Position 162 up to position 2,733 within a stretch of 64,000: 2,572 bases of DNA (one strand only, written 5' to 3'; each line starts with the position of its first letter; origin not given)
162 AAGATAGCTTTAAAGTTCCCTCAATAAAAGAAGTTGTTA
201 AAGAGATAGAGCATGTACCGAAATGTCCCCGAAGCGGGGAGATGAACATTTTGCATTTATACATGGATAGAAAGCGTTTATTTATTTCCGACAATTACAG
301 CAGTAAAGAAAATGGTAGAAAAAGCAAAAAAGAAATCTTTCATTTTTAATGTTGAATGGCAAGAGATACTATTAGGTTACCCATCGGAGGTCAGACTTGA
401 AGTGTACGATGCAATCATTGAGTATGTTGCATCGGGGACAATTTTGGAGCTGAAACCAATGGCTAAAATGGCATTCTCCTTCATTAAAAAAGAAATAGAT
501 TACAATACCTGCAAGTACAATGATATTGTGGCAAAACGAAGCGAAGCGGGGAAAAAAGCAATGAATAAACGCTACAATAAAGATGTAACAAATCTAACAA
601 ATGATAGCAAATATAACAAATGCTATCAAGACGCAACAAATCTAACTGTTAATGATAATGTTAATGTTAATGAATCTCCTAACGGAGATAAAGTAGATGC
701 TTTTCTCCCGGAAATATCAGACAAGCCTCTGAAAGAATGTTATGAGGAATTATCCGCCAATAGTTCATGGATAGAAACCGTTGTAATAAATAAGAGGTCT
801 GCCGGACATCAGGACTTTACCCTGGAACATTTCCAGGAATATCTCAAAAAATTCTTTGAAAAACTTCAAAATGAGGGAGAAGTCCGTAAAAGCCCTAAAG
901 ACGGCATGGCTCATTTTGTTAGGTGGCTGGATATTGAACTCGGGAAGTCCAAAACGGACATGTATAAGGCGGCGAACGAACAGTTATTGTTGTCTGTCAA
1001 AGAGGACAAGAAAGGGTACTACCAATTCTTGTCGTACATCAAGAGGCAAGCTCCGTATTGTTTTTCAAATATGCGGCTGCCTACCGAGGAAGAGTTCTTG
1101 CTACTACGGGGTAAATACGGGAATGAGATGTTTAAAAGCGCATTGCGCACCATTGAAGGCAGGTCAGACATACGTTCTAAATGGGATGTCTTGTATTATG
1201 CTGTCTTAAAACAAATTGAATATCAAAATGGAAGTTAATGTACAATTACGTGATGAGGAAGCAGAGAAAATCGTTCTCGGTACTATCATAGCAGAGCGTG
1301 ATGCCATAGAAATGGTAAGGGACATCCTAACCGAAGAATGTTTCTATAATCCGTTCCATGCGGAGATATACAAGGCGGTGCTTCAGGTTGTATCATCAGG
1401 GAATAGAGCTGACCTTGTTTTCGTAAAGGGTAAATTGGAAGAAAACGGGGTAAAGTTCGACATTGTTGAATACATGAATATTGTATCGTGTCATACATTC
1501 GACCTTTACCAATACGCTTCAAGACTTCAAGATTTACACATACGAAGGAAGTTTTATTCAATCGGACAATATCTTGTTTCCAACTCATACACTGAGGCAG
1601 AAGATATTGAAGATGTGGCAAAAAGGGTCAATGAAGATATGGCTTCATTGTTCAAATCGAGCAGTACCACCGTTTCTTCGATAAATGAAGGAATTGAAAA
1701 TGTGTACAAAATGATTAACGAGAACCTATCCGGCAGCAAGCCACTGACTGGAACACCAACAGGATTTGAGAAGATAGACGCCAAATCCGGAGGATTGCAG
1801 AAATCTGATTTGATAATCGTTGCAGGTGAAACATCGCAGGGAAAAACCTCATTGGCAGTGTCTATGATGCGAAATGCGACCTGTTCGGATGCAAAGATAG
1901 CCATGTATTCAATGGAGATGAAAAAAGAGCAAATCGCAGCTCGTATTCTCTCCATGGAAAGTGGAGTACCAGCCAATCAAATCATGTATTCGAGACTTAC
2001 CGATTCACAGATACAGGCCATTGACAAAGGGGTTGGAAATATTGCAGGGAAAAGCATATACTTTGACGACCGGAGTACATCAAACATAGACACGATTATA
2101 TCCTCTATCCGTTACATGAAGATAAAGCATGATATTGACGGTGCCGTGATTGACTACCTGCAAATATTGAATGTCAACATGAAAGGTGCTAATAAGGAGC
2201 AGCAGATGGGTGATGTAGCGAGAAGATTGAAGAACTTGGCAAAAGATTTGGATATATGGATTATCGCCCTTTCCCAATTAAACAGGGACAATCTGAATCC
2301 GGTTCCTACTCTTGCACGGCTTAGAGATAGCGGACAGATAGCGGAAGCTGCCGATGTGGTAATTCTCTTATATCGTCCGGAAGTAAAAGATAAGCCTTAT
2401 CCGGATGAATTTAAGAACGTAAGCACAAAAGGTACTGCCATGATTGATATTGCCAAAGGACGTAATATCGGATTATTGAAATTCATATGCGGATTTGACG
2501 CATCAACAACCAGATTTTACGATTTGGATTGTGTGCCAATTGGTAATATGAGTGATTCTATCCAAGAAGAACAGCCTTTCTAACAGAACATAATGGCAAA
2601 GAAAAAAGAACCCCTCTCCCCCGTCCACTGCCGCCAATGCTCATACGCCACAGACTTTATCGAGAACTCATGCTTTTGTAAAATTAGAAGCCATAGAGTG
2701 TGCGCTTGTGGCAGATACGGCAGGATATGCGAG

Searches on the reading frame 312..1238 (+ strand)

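Call 46: search_protein_families(library=pfam, proteins=[window:312-1238:+], max_evalue=0.001)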
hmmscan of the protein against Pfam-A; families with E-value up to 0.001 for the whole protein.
window:312-1238:+ (308 aa): 2 families
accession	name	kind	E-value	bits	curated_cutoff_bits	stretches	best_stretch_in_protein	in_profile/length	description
PF19808.4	DUF6291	-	7.7e-21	74.5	27.2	1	9-86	1-78/79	Family of unknown function (DUF6291)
PF25200.1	DUF7833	-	2.5e-15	56.6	24.3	1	145-207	2-62/63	Family of unknown function (DUF7833)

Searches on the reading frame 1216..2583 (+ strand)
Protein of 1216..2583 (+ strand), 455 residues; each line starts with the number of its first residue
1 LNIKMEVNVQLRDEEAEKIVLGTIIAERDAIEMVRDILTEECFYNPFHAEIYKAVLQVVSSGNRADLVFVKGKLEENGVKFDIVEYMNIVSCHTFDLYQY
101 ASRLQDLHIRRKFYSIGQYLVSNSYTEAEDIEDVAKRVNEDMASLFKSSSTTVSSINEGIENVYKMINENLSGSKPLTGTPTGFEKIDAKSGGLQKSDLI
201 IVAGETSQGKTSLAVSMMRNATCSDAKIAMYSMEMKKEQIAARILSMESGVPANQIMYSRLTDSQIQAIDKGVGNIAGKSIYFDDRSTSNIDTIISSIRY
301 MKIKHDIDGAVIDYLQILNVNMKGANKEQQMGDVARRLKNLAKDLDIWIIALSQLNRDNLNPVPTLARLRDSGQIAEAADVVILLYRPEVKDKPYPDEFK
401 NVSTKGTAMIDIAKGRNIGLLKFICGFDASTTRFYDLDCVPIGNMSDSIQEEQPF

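Call 46: search_protein_families(library=pfam, proteins=[window:1216-2583:+], max_evalue=0.001)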
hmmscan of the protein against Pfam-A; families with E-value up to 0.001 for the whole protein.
window:1216-2583:+ (455 aa): 5 families
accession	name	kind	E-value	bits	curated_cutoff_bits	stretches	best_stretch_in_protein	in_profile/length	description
PF03796.21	DnaB_C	-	2.1e-63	214.5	27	1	179-435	1-254/255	DnaB-like helicase C terminal domain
PF00772.26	DnaB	-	1.2e-16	61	23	1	11-82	3-74/103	DnaB-like helicase N terminal domain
PF06745.19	ATPase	-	6e-06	26.2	26.6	1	181-392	2-194/231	KaiC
PF13481.12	AAA_25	-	5e-05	23.4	27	1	194-356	30-191/195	AAA domain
PF20307.4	divDNAB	-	0.0006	19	26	0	136-220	14-100/356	Divergent DnaB-like ATPase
